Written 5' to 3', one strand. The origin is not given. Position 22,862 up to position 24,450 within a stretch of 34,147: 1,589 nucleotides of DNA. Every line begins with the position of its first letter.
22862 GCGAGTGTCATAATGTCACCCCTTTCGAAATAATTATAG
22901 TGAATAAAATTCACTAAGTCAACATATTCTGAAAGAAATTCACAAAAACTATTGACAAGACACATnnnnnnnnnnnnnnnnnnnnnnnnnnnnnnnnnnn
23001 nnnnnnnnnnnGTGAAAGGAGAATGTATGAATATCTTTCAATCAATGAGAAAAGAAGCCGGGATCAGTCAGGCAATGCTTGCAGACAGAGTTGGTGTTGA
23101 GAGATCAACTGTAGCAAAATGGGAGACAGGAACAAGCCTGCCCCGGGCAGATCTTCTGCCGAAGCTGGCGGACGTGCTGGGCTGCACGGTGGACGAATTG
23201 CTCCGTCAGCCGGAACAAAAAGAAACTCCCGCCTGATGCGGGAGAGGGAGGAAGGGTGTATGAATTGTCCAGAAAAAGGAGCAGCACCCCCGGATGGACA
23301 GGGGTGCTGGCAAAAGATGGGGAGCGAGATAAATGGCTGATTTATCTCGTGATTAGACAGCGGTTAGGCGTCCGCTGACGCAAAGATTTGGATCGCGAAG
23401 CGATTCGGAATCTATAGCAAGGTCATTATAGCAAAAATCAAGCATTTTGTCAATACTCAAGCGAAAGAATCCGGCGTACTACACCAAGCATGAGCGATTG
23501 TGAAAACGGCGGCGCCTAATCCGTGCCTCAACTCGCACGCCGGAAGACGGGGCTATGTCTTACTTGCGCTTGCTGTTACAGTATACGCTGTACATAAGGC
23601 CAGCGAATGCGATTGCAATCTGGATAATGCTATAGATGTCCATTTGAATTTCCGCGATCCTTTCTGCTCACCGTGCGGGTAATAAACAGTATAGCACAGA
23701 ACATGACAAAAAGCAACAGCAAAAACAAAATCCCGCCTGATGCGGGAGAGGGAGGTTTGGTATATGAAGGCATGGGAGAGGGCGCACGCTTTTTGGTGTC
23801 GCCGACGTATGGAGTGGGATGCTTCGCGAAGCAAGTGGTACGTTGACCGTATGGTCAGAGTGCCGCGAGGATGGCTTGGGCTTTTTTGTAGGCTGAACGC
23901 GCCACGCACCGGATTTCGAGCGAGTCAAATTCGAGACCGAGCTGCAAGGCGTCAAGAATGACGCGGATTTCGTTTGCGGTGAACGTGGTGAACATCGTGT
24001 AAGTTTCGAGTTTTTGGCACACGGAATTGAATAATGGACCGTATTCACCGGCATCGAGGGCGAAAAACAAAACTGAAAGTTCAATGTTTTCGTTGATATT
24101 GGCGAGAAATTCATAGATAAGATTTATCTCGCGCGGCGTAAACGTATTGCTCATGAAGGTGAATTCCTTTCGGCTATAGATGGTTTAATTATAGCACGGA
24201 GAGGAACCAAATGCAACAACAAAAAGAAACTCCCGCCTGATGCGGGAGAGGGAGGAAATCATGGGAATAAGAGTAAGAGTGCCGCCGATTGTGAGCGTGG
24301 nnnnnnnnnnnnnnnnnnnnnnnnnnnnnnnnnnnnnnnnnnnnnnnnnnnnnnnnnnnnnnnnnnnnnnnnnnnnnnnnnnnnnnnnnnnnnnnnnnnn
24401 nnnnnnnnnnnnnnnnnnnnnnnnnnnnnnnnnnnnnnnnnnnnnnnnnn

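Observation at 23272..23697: Type I toxin-antitoxin-like pair: a 27-aa hydrophobic peptide and a tandem ORF-less sRNA whose 5' end is complementary to the peptide's SD and start region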

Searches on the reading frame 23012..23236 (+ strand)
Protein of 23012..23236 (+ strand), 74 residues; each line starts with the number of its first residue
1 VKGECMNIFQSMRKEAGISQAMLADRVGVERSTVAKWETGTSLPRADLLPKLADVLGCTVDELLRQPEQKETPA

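Call 16: search_protein_families(library=pfam, proteins=[window:23012-23233:+], max_evalue=0.01)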
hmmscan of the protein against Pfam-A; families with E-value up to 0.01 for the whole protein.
window:23012-23233:+ (74 aa): 6 families
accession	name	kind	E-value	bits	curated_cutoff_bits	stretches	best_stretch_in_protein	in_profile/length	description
PF01381.28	HTH_3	-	1.6e-16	60.5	23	1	11-63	3-55/55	Helix-turn-helix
PF13560.12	HTH_31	-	6e-13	49.3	27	1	11-63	8-61/64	Helix-turn-helix domain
PF13443.12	HTH_26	-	6.3e-10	39.6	22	1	11-65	4-59/63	Cro/C1-type HTH DNA-binding domain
PF12844.13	HTH_19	-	1.9e-08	34.5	30.2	1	11-66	6-61/64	Helix-turn-helix domain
PF07022.19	Phage_CI_repr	-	4.5e-05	24.1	22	1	11-69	5-63/65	Bacteriophage CI repressor helix-turn-helix domain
PF13412.12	HTH_24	-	0.0021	18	21.9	1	8-35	8-35/48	Winged helix-turn-helix DNA-binding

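Call 25: find_encoding_contigs(protein=window:23027-23233:+, flank=4000, max_places=10)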
Protein seq(69 aa) (69 aa): no gene with exactly this product is on record in the collection.

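Call 29: find_encoding_contigs(protein=window:23012-23236:+, flank=4000, max_places=10)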
Protein window:23012-23236:+ (74 aa): no gene with exactly this product is on record in the collection.

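Call 33: find_homologous_proteins(query=window:23027-23233:+, max_evalue=1e-8)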
Query seq(69 aa) (69 aa): 92 proteins with E <= 1e-8 among 92 candidates.
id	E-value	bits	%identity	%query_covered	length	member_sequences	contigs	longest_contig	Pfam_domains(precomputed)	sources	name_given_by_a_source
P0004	6.5e-37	142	100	100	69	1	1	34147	PF12844.14,PF01381.29,PF13560.13,PF13443.13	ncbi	-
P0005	2.5e-23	99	69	100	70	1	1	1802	PF12844.14,PF01381.29,PF13560.13,PF13443.13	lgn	-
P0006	4.9e-23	98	70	100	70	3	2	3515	PF12844.14,PF01381.29,PF13560.13,PF13443.13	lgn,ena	-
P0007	5.2e-23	98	71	100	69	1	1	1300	PF12844.14,PF01381.29,PF13560.13,PF13443.13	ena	-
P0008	6.9e-23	98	71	100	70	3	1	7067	PF12844.14,PF01381.29,PF13560.13,PF13443.13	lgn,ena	-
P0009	7.0e-23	97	70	100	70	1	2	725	PF12844.14,PF01381.29,PF13560.13,PF13443.13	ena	-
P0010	2.8e-22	96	72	100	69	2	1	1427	PF01381.29,PF13560.13,PF13443.13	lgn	-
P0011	3.3e-22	95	70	100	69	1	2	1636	PF12844.14,PF01381.29,PF13560.13,PF13443.13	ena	-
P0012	7.9e-22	94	67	100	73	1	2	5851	PF12844.14,PF01381.29,PF13560.13,PF13443.13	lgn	-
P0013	2.0e-21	93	70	100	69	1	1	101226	PF12844.14,PF01381.29,PF13560.13,PF13443.13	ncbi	-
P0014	2.6e-21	93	65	100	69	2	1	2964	PF12844.14,PF01381.29,PF13560.13,PF13443.13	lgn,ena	-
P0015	3.4e-21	92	70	97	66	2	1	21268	PF12844.14,PF01381.29,PF13560.13,PF13443.13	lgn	-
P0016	9.4e-21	91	65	100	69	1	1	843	PF12844.14,PF01381.29,PF13560.13,PF13443.13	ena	-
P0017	1.2e-20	91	73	90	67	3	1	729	PF01381.29,PF13560.13,PF13443.13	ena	-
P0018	2.3e-20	90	73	90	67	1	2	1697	PF12844.14,PF01381.29,PF13560.13,PF13443.13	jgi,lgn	jgi:transcriptional regulator with XRE-family HTH domain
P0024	2.3e-18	83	64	100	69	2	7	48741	PF12844.14,PF01381.29,PF13560.13,PF13443.13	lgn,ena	-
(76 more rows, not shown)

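Call 36: find_encoding_contigs(protein=P0013, flank=3000, max_places=4)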
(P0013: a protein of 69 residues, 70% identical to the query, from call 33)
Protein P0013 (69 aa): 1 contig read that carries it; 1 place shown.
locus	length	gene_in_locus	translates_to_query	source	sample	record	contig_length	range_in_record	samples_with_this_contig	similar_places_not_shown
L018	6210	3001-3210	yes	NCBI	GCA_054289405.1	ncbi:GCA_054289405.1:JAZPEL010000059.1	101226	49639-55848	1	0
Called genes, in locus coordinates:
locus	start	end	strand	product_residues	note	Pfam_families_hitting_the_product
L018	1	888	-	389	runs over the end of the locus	PF00589:Phage_integrase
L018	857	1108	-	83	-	-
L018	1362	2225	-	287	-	PF14020:DUF4236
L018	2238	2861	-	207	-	PF01381:HTH_3, PF12844:HTH_19, PF13560:HTH_31, PF00717:Peptidase_S24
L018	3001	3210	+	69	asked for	PF12844:HTH_19 (weak), PF13443:HTH_26, PF13560:HTH_31, PF01381:HTH_3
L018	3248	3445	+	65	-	-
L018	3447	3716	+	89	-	-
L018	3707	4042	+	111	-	-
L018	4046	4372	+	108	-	-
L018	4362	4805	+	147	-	-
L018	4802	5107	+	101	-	-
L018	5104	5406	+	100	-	-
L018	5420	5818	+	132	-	-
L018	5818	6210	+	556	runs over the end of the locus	PF14284:PcfJ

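Call 37: find_encoding_contigs(protein=P0008, flank=3000, max_places=4)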
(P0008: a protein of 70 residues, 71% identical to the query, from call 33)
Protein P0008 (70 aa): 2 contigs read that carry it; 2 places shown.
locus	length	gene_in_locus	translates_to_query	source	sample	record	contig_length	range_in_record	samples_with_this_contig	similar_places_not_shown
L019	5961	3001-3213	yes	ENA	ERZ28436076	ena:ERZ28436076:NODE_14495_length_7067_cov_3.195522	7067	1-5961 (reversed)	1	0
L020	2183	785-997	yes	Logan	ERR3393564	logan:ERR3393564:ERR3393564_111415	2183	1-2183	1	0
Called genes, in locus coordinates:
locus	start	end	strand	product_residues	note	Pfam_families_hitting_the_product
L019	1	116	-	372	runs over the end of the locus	PF14659:Phage_int_SAM_3, PF22022:Phage_int_M (weak), PF00589:Phage_integrase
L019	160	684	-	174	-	PF13958:ToxN_toxin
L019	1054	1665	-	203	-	PF14020:DUF4236, PF09851:SHOCT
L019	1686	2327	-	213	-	PF01381:HTH_3, PF12844:HTH_19, PF13443:HTH_26 (faint), PF13560:HTH_31, PF00717:Peptidase_S24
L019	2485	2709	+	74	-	-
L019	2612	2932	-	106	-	-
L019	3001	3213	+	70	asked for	PF12844:HTH_19, PF13443:HTH_26, PF13560:HTH_31, PF01381:HTH_3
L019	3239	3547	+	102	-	-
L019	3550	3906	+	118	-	-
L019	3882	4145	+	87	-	-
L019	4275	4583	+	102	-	-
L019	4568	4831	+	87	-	-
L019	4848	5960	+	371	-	?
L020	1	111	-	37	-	?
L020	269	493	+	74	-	-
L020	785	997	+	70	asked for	PF12844:HTH_19, PF13443:HTH_26, PF13560:HTH_31, PF01381:HTH_3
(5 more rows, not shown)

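Call 38: find_encoding_contigs(protein=P0024, flank=3000, max_places=8)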
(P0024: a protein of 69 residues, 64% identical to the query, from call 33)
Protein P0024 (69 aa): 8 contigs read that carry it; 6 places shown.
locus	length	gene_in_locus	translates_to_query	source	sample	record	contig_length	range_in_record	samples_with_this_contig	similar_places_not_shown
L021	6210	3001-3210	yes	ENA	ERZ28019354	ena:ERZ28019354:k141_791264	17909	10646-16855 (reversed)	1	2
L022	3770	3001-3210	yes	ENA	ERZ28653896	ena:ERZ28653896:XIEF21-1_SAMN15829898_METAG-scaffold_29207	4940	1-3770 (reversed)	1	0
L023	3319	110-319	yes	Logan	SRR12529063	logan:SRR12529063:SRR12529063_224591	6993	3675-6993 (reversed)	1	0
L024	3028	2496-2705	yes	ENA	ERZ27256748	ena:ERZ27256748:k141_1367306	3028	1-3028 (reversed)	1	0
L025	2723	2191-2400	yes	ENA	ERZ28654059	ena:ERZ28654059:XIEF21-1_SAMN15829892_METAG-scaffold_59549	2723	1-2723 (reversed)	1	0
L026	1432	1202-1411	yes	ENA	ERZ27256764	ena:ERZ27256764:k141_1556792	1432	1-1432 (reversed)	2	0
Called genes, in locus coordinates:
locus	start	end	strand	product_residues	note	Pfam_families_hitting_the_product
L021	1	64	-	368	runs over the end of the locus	PF14659:Phage_int_SAM_3, PF00589:Phage_integrase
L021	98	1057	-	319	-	PF12773:DZR, PF13240:Zn_Ribbon_1 (weak), PF17032:Zn_ribbon_15 (faint), PF18912:DZR_2 (faint), PF24460:DUF7575 (faint), PF13248:Zn_ribbon_3 (weak), PF12773:DZR, PF24463:DUF7577 (weak)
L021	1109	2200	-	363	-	PF04434:SWIM (weak)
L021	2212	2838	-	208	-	PF01381:HTH_3, PF12844:HTH_19 (weak), PF13560:HTH_31, PF00717:Peptidase_S24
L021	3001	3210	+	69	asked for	PF01381:HTH_3, PF12844:HTH_19, PF13443:HTH_26, PF13560:HTH_31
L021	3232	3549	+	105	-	-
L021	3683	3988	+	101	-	-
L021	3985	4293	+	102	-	-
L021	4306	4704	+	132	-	-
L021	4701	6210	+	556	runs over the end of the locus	PF14284:PcfJ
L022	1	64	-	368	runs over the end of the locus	PF14659:Phage_int_SAM_3, PF00589:Phage_integrase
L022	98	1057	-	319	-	PF12773:DZR, PF13240:Zn_Ribbon_1 (weak), PF17032:Zn_ribbon_15 (faint), PF18912:DZR_2 (faint), PF24460:DUF7575 (faint), PF13248:Zn_ribbon_3 (weak), PF12773:DZR, PF24463:DUF7577 (weak)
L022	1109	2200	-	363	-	PF04434:SWIM (weak)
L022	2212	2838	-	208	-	PF01381:HTH_3, PF12844:HTH_19 (weak), PF13560:HTH_31, PF00717:Peptidase_S24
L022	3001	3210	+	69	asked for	PF01381:HTH_3, PF12844:HTH_19, PF13443:HTH_26, PF13560:HTH_31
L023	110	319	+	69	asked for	PF01381:HTH_3, PF12844:HTH_19, PF13443:HTH_26, PF13560:HTH_31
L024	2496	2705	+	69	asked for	PF01381:HTH_3, PF12844:HTH_19, PF13443:HTH_26, PF13560:HTH_31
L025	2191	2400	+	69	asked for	PF01381:HTH_3, PF12844:HTH_19, PF13443:HTH_26, PF13560:HTH_31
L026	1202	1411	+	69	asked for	PF01381:HTH_3, PF12844:HTH_19, PF13443:HTH_26, PF13560:HTH_31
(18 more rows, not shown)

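Call 41: find_encoding_contigs(protein=P0004, flank=3000, max_places=3)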
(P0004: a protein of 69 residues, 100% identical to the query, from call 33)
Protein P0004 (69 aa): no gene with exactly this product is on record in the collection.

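Call 42: list_cluster_members(proteins=[P0004, window:23500-23679:+, window:23556-23909:-, window:23633-23773:-, window:23356-23460:-, window:23256-23375:+, window:23563-23643:-, window:23858-24154:-, window:23764-23958:+, window:23673-23843:+])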
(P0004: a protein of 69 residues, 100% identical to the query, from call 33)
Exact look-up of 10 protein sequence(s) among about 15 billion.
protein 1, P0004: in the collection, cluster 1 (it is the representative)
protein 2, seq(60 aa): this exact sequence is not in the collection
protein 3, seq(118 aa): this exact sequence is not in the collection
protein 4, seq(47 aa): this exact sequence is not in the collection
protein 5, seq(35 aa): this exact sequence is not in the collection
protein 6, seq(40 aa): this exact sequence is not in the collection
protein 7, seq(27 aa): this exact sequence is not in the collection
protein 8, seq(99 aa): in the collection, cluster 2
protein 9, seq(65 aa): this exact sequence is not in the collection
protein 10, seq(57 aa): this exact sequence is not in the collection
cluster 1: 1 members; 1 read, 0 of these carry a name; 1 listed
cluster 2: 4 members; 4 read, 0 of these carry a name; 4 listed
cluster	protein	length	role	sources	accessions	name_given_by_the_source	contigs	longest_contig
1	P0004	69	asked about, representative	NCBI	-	-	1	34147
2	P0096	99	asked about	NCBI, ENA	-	-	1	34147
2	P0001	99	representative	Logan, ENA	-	-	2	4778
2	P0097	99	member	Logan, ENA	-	-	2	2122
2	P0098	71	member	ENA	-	-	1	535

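Call 43: find_encoding_contigs(protein=P0097, flank=3000, max_places=5)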
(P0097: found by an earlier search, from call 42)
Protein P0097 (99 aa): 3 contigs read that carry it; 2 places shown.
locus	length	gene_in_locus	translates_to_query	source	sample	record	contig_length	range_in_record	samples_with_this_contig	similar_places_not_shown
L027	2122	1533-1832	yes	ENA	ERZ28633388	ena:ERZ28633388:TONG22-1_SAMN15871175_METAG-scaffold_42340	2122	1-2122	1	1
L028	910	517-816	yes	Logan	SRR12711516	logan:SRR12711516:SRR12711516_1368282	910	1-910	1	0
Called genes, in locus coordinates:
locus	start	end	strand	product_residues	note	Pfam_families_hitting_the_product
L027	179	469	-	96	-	-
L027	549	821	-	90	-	-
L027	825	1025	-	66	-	-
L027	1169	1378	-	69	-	-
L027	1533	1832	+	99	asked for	-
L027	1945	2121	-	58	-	?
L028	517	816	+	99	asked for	-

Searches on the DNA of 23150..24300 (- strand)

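Call 6: search_dna_similar(query=window:23200-23800:-, collection=phages, mode=distant)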
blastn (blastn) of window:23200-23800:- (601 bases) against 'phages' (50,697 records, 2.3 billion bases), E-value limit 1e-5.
No match.

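Call 7: search_rna_families(source=window, start=23150, end=24300, threshold=evalue, max_evalue=10)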
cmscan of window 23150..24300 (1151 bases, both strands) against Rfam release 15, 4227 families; matches with E-value up to 10: 1.
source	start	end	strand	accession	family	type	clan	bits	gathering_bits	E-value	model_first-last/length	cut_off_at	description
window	23325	23353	+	RF00010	RNaseP_bact_a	Gene; ribozyme;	CL00002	7.7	100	8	1-367/367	no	Bacterial RNase P class A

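Call 86: search_dna_similar(query=window:23245-23760:-, collection=plasmids, mode=distant, max_evalue=0.001)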
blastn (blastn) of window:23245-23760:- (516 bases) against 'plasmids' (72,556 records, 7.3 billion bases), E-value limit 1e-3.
No match.

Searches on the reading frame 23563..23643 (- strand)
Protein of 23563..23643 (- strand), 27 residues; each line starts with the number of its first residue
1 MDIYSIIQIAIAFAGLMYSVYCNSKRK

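Call 34: search_protein_families(library=pfam, proteins=[window:23563-23643:-], max_evalue=10)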
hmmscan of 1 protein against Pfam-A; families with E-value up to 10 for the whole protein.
seq(27 aa): 0 families

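Call 35: search_protein_families(library=ncbifam, proteins=[window:23563-23643:-], max_evalue=10)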
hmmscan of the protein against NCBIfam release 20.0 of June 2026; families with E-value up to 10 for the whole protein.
seq(27 aa): 0 families

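Call 87: search_dna_similar(query=window:23563-23643:-, collection=phages, mode=protein, max_evalue=10, max_rows=15)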
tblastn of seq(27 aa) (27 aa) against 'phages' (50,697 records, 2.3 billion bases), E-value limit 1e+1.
No match.

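Call 92: search_protein_families(library=padloc, proteins=[window:23563-23643:-], max_evalue=0.01)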
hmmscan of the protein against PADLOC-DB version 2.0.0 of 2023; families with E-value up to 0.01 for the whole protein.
seq(27 aa): 0 families

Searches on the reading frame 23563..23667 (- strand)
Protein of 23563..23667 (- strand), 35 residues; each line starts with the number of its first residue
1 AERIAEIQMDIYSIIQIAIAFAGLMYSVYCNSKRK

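Call 76: search_protein_representatives(protein=window:23563-23667:-)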
Query: 35 residues. Proteins with E-value up to 0.001 (for the whole library): 0; up to 1e-10: 0; up to 1e-30: 0. The best 0 are listed.
